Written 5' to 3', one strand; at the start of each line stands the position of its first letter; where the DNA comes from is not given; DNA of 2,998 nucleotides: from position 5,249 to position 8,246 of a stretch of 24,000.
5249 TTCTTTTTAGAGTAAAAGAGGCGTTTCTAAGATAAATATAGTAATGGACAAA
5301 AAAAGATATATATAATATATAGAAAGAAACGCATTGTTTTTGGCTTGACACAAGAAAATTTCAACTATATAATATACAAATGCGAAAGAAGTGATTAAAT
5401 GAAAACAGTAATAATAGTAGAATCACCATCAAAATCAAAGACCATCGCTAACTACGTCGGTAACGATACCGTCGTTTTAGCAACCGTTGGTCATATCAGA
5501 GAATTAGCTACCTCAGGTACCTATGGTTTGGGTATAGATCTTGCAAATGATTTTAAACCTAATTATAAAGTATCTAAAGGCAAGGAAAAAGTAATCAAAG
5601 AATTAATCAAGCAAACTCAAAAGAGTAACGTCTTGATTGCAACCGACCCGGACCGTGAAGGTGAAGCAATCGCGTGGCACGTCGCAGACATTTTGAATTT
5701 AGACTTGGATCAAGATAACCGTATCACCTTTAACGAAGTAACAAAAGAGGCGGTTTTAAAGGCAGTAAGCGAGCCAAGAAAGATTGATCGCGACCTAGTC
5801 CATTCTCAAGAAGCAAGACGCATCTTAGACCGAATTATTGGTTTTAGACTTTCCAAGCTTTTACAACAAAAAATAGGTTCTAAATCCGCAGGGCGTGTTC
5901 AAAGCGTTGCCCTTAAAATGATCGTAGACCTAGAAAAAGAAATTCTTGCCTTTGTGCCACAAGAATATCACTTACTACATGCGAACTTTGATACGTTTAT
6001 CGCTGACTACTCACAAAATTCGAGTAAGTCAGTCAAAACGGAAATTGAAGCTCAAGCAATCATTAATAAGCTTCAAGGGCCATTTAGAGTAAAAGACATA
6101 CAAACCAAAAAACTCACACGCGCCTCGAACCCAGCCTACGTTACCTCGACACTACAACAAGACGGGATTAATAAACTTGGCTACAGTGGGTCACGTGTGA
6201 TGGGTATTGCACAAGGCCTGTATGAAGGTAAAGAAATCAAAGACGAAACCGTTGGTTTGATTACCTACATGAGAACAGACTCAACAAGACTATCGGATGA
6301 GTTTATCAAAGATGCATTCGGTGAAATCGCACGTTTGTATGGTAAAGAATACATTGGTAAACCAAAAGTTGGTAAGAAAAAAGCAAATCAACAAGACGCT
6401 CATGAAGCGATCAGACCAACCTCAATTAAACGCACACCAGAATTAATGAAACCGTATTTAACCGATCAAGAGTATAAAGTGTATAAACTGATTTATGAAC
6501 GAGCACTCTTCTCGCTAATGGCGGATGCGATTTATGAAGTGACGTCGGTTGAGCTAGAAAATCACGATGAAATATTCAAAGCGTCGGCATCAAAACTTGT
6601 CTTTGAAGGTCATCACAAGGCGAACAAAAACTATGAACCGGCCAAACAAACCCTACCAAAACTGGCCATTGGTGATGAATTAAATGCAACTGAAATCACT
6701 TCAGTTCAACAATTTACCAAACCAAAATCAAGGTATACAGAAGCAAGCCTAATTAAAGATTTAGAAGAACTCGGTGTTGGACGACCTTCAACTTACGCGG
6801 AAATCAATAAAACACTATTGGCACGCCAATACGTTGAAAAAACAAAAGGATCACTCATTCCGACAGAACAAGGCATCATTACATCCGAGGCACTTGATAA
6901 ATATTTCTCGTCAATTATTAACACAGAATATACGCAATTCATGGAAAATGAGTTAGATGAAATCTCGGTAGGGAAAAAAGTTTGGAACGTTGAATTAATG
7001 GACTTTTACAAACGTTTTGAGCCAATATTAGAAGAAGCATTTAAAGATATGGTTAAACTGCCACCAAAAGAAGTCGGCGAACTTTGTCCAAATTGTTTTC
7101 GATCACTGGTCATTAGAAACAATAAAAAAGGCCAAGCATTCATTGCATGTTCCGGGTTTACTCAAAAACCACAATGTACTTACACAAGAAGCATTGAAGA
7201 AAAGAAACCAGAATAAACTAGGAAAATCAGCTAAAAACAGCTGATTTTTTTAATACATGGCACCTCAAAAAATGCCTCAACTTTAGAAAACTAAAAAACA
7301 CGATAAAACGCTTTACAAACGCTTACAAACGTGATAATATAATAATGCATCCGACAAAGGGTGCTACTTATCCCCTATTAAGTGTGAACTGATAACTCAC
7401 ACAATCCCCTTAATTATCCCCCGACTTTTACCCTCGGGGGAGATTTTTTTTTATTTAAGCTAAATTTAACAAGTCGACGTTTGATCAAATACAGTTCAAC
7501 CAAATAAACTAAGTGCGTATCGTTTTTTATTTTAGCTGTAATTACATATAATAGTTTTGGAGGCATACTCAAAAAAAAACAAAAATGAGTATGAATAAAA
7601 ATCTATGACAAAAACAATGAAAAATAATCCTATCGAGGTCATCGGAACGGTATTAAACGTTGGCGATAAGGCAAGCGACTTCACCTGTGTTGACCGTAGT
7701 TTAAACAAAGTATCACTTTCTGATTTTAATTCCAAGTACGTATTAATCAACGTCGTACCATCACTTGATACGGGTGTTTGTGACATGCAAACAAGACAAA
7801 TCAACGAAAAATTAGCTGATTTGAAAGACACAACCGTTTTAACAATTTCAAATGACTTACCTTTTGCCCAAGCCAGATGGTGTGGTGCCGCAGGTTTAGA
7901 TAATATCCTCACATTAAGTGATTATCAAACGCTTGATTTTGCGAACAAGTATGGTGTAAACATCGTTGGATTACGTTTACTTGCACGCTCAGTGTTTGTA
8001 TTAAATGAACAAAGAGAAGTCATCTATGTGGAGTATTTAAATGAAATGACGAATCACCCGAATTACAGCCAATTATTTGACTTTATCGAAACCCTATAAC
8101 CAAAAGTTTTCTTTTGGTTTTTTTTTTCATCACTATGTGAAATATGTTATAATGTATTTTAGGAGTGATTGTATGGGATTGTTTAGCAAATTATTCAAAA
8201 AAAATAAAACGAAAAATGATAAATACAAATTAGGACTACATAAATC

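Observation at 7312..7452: Orphan promoter-to-terminator unit encoding a C-rich sRNA candidate (RsaE/RoxS-like) between topA and tpx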

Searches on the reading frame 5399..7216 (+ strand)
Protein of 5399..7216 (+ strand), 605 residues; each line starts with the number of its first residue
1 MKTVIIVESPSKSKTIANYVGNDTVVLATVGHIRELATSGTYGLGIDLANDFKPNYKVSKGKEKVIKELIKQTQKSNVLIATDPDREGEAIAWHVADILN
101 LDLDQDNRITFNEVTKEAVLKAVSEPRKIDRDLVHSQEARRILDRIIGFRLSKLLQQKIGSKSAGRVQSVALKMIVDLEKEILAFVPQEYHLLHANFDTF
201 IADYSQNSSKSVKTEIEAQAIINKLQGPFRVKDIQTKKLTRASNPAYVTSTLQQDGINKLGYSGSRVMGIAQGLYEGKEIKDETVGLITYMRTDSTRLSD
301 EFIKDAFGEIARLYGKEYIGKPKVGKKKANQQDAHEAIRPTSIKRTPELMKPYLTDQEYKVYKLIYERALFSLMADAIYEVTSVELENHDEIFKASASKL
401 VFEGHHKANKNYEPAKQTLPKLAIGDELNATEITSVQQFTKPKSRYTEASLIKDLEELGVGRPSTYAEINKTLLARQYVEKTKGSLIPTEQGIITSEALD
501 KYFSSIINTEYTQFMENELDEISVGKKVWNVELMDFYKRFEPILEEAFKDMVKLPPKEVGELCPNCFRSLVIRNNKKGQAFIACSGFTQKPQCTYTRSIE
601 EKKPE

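Call 9: search_protein_families(library=pfam, proteins=[window:5399-7216:+])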
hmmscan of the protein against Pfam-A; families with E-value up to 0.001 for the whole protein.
window:5399-7216:+ (605 aa): 3 families
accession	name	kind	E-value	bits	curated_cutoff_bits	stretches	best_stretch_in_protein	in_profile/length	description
PF01131.25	Topoisom_bac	-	7.2e-110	368.2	35.1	1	129-529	2-406/411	DNA topoisomerase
PF01751.28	Toprim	-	1.2e-19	70.7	23.1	1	3-113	1-95/96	Toprim domain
PF01396.24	Zn_ribbon_Top1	-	4.9e-08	33.1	32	1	561-601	2-38/39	Topoisomerase DNA binding C4 zinc finger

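Call 11: find_related_loci(query=window:5399-7213:+, collection=genome_contigs, flank=6000)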
Query window:5399-7213:+ (605 aa) in genome_contigs; peptide patterns used: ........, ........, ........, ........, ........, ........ (x = any residue, [..] = any of these).
104 stretches matched a pattern; 15 encode a relative of the query (tblastn E <= 1e-3); 15 distinct loci.
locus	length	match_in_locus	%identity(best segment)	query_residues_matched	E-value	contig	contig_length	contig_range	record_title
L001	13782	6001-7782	58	1-599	0e+0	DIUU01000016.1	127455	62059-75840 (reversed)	MAG TPA_asm: Acholeplasmataceae bacterium UBA6150 UBA6150_contig_6322, whole genome shotgun sequence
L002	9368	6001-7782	58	1-599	0e+0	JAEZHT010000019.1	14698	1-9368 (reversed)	MAG: Bacillota bacterium isolate OH_CDB_149 k127_1321505, whole genome shotgun sequence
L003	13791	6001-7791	57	1-602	0e+0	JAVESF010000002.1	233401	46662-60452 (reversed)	MAG: Acholeplasma sp. isolate BF1_46 scaffold_53_c1_biofilm_2017, whole genome shotgun sequence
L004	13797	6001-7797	54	1-605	0e+0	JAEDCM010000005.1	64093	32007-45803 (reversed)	MAG: Anaeroplasmataceae bacterium isolate MAG006 NODE_195_length_64093_cov_13.618601, whole genome shotgun sequence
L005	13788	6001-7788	53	1-595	0e+0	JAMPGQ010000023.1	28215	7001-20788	MAG: Anaeroplasma bactoclasticum isolate NALB_7863_1 Scaffold_#23__SCF_023___28215_bp, whole genome shotgun sequence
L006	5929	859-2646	52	1-595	0e+0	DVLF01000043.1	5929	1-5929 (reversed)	MAG TPA_asm: Candidatus Pelethenecus faecipullorum isolate ChiW17-6978 ChiW17__C47820_L5929_SRR5519631, whole genome sho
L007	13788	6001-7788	52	1-595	0e+0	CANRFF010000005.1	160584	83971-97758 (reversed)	MAG: uncultured Anaeroplasmataceae bacterium isolate Lapin-023__bin6 genome assembly, contig: Lapin-023__NODE_79_length_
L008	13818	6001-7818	51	1-605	0e+0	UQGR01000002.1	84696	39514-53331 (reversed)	uncultured Mollicutes bacterium isolate UMGS268 genome assembly, contig: NODE_92_length_84696_cov_4.259401, whole genome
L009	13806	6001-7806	52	1-601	0e+0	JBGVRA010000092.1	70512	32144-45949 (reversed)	MAG: Anaeroplasmataceae bacterium isolate fecal_MAG_151 fecal_MAG_151_contig_0092, whole genome shotgun sequence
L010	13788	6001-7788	51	1-595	0e+0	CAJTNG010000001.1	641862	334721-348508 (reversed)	MAG TPA_asm: uncultured Anaeroplasmataceae bacterium isolate MGBC104323 genome assembly, contig: MGBC104323.1, whole gen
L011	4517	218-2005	48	4-597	3e-170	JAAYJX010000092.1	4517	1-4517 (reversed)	MAG: Erysipelotrichia bacterium isolate AS10tlH2TH_345 170104_AS10, whole genome shotgun sequence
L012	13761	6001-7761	47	1-593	8e-161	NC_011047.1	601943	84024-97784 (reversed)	Candidatus Phytoplasma mali, complete sequence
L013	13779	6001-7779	58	1-598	0e+0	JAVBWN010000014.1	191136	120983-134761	MAG: Acholeplasma sp. isolate ZNE14_Bin79 all_Scaff004250, whole genome shotgun sequence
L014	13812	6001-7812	46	4-601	6e-159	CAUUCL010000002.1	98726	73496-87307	MAG TPA_asm: uncultured Acholeplasmataceae bacterium isolate ERR10228863_bin.65_MetaWRAP_v1.3_MAG genome assembly, conti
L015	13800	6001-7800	52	1-598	0e+0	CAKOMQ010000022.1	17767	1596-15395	MAG: uncultured Bacilli bacterium isolate REFINED_METABAT215_TOP10_CONTIGS_1500_ASSEMBLY_K77_MERGED__Hadza_MoBio_hadza-A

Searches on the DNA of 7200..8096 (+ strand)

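Call 4: search_rna_families(source=window, start=7200, end=7620, threshold=evalue, max_evalue=10, show_alignments=5)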
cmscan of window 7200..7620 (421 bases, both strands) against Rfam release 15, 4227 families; matches with E-value up to 10: 4.
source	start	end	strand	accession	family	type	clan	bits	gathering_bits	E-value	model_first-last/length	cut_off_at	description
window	7214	7295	-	RF02059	STnc50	Gene; sRNA;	-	16.7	55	4.1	1-84/84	no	Salmonella enterica sRNA STnc40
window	7214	7252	+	RF00125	IS128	Gene; sRNA;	-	15.3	80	0.95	159-198/209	no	IS128 RNA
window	7405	7450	+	RF02837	anti-hemB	Gene; sRNA;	-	13.1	49.5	2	1-81/81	no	Burkholderia RNA 7 (anti-hemB)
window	7586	7620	+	RF01675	CrcZ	Gene; sRNA;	-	7.5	95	9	1-35/398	3'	Pseudomonas sRNA CrcZ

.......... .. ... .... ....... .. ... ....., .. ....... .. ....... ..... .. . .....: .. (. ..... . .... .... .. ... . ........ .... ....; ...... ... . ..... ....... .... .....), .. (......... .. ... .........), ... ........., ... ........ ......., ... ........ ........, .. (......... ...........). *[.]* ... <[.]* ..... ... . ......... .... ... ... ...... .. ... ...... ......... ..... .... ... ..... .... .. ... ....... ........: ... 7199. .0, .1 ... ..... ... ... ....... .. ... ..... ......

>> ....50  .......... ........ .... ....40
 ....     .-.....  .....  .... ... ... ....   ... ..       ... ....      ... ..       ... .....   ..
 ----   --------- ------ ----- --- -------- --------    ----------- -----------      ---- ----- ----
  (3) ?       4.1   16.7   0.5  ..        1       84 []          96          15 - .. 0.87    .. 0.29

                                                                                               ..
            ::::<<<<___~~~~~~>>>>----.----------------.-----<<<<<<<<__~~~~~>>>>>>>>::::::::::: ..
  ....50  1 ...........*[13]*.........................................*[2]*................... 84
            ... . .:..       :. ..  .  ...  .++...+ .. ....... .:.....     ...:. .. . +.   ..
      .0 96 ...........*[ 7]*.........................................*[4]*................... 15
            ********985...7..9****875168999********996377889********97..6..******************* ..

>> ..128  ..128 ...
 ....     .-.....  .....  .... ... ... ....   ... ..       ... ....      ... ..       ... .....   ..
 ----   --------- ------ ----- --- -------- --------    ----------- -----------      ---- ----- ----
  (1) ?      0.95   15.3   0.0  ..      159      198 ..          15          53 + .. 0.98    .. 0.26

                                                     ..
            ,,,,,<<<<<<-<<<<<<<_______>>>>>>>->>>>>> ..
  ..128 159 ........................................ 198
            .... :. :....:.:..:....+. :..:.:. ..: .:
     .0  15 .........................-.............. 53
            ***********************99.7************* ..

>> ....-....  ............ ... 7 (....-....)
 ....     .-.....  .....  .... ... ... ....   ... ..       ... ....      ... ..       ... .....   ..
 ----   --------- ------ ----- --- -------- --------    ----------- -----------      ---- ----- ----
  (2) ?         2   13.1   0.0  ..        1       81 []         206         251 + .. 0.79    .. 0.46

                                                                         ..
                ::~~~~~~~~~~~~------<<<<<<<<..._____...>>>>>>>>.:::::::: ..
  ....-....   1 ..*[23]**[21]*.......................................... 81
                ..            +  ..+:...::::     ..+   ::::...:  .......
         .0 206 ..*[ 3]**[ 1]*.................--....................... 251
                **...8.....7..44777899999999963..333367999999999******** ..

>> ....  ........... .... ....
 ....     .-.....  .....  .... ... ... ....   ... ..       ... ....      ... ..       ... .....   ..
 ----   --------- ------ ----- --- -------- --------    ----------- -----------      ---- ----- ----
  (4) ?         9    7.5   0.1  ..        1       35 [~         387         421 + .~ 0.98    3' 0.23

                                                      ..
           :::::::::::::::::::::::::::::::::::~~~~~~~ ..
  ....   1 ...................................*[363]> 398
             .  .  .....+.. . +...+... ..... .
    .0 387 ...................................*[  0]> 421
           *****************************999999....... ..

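Call 29: search_rna_families(sources=[L022, L024, L004, L001, L020, L019], threshold=evalue, max_evalue=10)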
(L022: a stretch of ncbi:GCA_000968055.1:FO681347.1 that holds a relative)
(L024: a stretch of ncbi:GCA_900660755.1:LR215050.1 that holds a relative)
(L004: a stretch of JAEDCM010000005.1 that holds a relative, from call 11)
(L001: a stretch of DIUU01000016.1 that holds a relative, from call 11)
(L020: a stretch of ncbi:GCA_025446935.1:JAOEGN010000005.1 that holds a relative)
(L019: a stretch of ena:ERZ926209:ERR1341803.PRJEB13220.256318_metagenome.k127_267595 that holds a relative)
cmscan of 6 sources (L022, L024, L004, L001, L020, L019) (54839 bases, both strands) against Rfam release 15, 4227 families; matches with E-value up to 10: 6.
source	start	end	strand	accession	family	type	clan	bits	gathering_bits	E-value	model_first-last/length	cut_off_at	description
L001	2454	2540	-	RF02701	PsrR1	Gene; sRNA;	-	22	42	9.1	1-79/79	no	Photosynthesis regulatory RNA1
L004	1514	1559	+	RF01125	sR4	Gene; snRNA; snoRNA; CD-box;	-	21.1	50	1.6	1-56/56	no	Small nucleolar RNA sR4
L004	8432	8483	+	RF01140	sR20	Gene; snRNA; snoRNA; CD-box;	-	20.5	44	7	1-56/56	no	Small nucleolar RNA sR20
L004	349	399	+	RF01196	snoZ30a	Gene; snRNA; snoRNA; CD-box;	-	20.2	80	4.1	1-92/92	no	Small nucleolar RNA Z30a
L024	1960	2007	+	RF00612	SNORD75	Gene; snRNA; snoRNA; CD-box;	-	18.2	50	5.3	1-62/62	no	Small nucleolar RNA SNORD75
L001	8466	8511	-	RF00032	Histone3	Cis-reg;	-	18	34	3.8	1-46/46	no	Histone 3' UTR stem-loop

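Call 43: build_rna_model(alignment_id=A2)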
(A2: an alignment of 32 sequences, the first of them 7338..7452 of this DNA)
Model R1 built from alignment A2 (32 sequences, 129 columns); structure: RNAalifold consensus.
model positions 109; base pairs 21; branch points 2; effective number of sequences 1.99; information 0.59 bits per position. Calibrated on 0.2 Mb of random sequence (short: E-values are rough).
structure used (alignment columns):
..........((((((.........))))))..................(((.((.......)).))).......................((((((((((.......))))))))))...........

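Call 44: search_with_rna_model(model_id=R1, sources=[window, L001, L002, L003, L004, L005, L006, L007, L008, L009, L010, L011, L012, L013, L014, L015, L016, L019, L020, L022, L024, L026, L028, L029, L030, L032, L033, L034, L036, L037, L038, L040, L041, L042, L043, L044, L045, L046, L047, L048, L049, L050, L051, L052, L053, L054, L055, L056, L057, L058, L059, L060], max_evalue=1, make_alignment=true)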
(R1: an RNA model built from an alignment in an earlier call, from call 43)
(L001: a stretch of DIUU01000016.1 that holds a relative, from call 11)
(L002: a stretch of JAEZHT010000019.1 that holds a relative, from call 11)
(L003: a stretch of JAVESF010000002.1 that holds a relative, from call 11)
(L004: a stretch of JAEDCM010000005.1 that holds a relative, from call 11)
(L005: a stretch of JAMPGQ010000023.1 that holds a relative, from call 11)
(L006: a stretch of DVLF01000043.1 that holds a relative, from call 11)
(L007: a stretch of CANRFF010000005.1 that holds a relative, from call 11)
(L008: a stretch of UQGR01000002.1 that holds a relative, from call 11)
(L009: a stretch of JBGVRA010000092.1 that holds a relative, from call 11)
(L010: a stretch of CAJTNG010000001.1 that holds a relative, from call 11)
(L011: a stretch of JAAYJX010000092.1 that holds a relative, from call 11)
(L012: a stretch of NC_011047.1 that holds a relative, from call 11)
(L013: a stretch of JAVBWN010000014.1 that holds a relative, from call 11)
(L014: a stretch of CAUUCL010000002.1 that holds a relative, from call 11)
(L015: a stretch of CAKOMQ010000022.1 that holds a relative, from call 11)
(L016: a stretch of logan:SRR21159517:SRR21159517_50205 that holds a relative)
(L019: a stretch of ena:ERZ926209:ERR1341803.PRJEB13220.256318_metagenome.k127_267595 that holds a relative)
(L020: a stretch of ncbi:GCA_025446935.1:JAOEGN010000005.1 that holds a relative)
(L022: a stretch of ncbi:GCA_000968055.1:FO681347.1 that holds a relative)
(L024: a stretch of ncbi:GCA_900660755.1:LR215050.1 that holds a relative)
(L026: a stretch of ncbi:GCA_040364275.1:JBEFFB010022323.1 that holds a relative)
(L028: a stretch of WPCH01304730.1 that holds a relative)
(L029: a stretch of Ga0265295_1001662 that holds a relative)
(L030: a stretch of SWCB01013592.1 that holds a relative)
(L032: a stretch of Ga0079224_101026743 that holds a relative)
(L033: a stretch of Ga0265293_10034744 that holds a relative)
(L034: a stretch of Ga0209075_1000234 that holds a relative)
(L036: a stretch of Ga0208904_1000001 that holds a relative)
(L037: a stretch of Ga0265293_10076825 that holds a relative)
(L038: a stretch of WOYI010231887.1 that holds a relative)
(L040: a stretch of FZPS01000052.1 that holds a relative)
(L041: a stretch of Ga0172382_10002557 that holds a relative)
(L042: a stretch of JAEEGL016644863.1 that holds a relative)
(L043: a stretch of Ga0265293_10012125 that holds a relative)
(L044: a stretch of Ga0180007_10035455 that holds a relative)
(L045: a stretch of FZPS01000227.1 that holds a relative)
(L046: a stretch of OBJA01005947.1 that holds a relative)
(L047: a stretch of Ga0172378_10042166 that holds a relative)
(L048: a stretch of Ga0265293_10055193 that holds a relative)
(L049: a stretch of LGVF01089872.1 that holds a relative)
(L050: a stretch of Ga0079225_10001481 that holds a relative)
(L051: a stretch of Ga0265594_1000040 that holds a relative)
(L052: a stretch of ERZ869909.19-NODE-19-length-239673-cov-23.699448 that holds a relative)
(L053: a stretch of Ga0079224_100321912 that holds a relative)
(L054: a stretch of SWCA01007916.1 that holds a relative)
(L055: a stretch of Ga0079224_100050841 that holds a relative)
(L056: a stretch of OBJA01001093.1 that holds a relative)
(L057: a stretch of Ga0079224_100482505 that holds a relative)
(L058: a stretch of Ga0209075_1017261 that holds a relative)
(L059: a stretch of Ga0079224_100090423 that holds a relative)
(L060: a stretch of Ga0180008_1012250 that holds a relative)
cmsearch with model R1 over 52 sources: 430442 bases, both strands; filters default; matches with E-value up to 1: 36.
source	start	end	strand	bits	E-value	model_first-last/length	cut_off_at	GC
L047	960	1069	+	114.1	3.3e-20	1-109/109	no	0.36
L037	178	284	-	113.4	4.6e-20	1-109/109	no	0.41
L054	4051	4159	-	113.3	4.7e-20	1-109/109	no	0.34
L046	1609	1717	+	113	5.5e-20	1-109/109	no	0.39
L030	530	638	+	112.8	6e-20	1-109/109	no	0.34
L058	1527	1633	-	112.2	7.8e-20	1-109/109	no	0.4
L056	1878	1986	-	112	8.6e-20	1-109/109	no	0.38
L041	5003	5109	+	110.8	1.5e-19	1-109/109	no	0.44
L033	4862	4968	-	110.4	1.8e-19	1-109/109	no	0.44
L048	2600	2706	-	110.2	2e-19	1-109/109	no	0.44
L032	185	293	+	110.1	2.1e-19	1-109/109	no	0.45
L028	12558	12668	+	107.4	7.1e-19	1-109/109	no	0.34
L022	3831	3941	+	107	8.9e-19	1-109/109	no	0.38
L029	433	542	-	106.4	1.2e-18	1-109/109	no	0.34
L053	481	585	+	105.6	1.6e-18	1-109/109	no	0.44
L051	5616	5720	+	105.6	1.7e-18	1-109/109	no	0.38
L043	3558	3667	-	105.3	1.9e-18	1-109/109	no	0.39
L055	817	924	+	104.2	3.2e-18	1-109/109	no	0.46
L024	1655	1762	+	103.5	4.4e-18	1-109/109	no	0.46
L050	6169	6282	-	101.6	1.1e-17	1-109/109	no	0.31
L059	2163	2270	+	100.1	2.1e-17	1-109/109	no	0.44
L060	578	683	+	100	2.3e-17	1-109/109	no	0.42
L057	13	120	+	99.9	2.4e-17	1-109/109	no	0.45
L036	534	638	-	98.9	3.7e-17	1-109/109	no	0.41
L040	1901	2006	+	98.6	4.4e-17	1-109/109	no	0.35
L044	463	567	+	97.7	6.6e-17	1-109/109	no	0.38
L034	2696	2808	+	93.7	4.1e-16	1-109/109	no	0.35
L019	535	646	+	93.7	4.2e-16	1-109/109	no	0.42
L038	3511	3617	+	91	1.4e-15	1-109/109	no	0.39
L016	2798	2907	+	88.1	5.5e-15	1-109/109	no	0.39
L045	7587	7692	+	87.2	8.7e-15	1-109/109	no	0.32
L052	1057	1168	+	79.8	2.7e-13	1-109/109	no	0.39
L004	8094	8217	+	55.1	2.4e-08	1-109/109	no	0.41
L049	832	927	-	20.7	0.2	1-109/109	no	0.39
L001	7825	7915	+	19.4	0.38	1-109/109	no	0.44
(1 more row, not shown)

Alignment A3: 36 matches aligned to the model, 169 columns, each read 5' to 3' on its own strand. Consensus structure (alignment columns), stored with it:
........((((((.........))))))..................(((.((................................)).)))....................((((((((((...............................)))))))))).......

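Call 56: search_with_rna_model(model_id=R1, sources=[L061, L062, L063, L064], max_evalue=1, show_alignments=1)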
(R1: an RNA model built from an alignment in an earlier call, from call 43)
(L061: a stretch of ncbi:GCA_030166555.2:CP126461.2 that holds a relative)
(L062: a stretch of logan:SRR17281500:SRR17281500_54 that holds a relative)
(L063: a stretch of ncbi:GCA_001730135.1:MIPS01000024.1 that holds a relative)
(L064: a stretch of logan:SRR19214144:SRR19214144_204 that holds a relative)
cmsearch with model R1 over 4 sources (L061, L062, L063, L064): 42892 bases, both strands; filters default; matches with E-value up to 1: 4.
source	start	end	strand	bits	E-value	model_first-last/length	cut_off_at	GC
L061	6849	6955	+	113.4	4.6e-21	1-109/109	no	0.41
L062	6849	6955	+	113.4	4.6e-21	1-109/109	no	0.41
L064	6849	6955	+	113.4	4.6e-21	1-109/109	no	0.41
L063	6849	6955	+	110.3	1.9e-20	1-109/109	no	0.42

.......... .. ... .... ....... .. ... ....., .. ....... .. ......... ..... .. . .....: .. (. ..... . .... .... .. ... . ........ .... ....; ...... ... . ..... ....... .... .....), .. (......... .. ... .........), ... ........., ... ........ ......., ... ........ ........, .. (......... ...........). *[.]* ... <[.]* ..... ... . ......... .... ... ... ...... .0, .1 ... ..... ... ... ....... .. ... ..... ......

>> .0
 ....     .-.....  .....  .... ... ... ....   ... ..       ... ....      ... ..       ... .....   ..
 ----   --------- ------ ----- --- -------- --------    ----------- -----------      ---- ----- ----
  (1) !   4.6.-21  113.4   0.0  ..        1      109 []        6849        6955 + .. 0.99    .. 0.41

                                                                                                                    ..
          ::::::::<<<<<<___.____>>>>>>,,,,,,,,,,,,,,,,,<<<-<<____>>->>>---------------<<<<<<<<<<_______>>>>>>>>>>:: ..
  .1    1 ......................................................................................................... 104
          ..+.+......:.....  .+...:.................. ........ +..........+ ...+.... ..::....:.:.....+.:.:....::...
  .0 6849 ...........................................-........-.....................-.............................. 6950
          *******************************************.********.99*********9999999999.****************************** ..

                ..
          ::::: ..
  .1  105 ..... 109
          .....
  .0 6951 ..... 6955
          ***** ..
